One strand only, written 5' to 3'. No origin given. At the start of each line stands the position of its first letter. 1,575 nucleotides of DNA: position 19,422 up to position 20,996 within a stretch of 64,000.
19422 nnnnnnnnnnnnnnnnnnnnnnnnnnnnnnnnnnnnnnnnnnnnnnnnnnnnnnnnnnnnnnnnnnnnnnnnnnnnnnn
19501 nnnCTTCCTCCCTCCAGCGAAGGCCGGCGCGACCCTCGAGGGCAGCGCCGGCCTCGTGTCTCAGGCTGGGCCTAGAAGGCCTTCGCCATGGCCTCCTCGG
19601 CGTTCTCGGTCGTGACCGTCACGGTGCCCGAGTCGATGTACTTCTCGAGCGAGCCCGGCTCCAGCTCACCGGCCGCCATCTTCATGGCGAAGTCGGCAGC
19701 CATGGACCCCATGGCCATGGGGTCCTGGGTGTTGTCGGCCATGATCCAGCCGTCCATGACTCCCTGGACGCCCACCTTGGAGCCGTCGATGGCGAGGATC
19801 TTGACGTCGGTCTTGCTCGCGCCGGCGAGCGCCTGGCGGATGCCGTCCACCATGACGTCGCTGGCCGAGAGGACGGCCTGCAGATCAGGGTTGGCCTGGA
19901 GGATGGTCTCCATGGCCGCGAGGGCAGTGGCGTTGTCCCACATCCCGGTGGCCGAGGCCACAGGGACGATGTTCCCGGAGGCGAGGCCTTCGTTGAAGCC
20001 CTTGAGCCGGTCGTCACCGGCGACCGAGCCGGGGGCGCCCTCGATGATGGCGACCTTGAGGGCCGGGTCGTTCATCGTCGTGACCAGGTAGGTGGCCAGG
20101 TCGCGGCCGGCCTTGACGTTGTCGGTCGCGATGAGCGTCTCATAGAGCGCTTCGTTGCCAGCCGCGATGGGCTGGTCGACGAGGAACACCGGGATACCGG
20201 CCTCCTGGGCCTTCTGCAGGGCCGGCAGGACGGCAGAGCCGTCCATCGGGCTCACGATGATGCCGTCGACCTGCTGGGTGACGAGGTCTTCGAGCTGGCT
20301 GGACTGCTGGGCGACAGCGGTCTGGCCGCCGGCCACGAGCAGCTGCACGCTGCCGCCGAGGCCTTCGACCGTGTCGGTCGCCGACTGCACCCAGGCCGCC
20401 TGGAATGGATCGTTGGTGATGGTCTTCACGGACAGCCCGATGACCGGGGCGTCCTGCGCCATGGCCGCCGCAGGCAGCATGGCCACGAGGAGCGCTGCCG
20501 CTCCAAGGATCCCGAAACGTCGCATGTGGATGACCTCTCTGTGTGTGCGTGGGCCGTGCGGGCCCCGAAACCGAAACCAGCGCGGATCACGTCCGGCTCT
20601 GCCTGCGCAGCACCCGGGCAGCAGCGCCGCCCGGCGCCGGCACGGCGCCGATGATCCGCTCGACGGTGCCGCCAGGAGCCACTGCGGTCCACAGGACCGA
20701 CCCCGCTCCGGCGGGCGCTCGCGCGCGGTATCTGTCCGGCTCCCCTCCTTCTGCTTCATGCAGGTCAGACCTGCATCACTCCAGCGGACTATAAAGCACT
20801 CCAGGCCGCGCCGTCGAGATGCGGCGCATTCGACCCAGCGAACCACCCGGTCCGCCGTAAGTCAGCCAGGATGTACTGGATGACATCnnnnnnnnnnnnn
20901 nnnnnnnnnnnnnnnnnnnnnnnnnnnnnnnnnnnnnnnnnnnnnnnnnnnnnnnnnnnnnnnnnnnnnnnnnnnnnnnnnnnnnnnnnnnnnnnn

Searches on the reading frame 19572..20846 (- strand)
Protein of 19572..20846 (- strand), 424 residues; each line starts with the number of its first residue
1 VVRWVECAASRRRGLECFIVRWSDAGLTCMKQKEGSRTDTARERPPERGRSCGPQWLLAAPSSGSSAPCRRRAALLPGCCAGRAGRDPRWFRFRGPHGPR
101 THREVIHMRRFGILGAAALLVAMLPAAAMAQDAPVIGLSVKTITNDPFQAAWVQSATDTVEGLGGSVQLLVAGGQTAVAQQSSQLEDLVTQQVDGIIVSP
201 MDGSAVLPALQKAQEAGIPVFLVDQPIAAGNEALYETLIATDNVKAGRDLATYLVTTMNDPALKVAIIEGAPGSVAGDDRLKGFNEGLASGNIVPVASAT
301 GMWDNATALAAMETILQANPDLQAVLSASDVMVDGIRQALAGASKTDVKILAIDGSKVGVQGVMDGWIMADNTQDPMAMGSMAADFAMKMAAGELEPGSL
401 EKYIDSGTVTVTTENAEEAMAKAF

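Call 12: search_protein_families(library=pfam, proteins=[window:19572-20846:-], max_evalue=0.001)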
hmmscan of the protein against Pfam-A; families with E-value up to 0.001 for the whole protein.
window:19572-20846:- (424 aa): 2 families
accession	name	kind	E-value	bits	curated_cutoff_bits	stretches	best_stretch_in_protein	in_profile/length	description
PF13407.12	Peripla_BP_4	-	2.6e-51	175.1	35.1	1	136-394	1-257/258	Periplasmic binding protein domain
PF00532.27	Peripla_BP_1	-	1.8e-13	51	22.2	1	135-345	3-206/281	Periplasmic binding proteins and sugar binding domain of LacI family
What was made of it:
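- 19572..20525 (-): Periplasmic sugar-binding protein. The likely start is MRRFGIL at 20525; the ORF extends to 20846. Peripla_BP_4 (call 12).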

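Call 71: search_protein_families(library=ncbifam, proteins=[window:19572-20846:-], max_evalue=1e-10)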
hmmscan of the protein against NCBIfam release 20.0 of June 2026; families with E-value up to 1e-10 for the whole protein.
window:19572-20846:- (424 aa): 10 families
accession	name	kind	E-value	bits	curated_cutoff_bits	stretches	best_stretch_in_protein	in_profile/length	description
NF007936.0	PRK10653.1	equivalog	5.1e-34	117.9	337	1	107-394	2-280/295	ribose ABC transporter substrate-binding protein RbsB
NF007254.0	PRK09701.1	equivalog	1.9e-29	102.9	335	1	118-386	11-282/311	D-allose transporter substrate-binding protein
NF041827.1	YtfQ_transport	equivalog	1.5e-24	86.5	510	1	117-397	10-292/320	galactofuranose ABC transporter, galactofuranose-binding protein YtfQ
TIGR02634.1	xylF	equivalog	1.2e-16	61.2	389.55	1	158-412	22-274/302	D-xylose ABC transporter substrate-binding protein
NF040907.2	ChvE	equivalog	5.3e-16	58.7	460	1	161-261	25-121/324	multiple monosaccharide ABC transporter substrate-binding protein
NF008185.0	PRK10936.1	equivalog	8.4e-15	54.5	200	1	164-395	77-303/346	TMAO reductase system periplasmic protein TorT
NF052284.1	rhzpin_SBP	equivalog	1.6e-14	53.8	420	1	153-417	20-278/289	rhizopine catabolism ABC transporter substrate-binding protein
TIGR02637.1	RhaS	equivalog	3.3e-13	49.6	342.25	1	136-423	1-289/302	rhamnose ABC transporter substrate-binding protein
NF007449.0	PRK10014.1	subfamily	1.3e-12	47.5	310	1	129-336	60-258/342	Mal regulon transcriptional regulator MalI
NF007075.0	PRK09526.1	subfamily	4.3e-12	45.6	340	1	175-342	103-261/358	LacI family DNA-binding transcriptional regulator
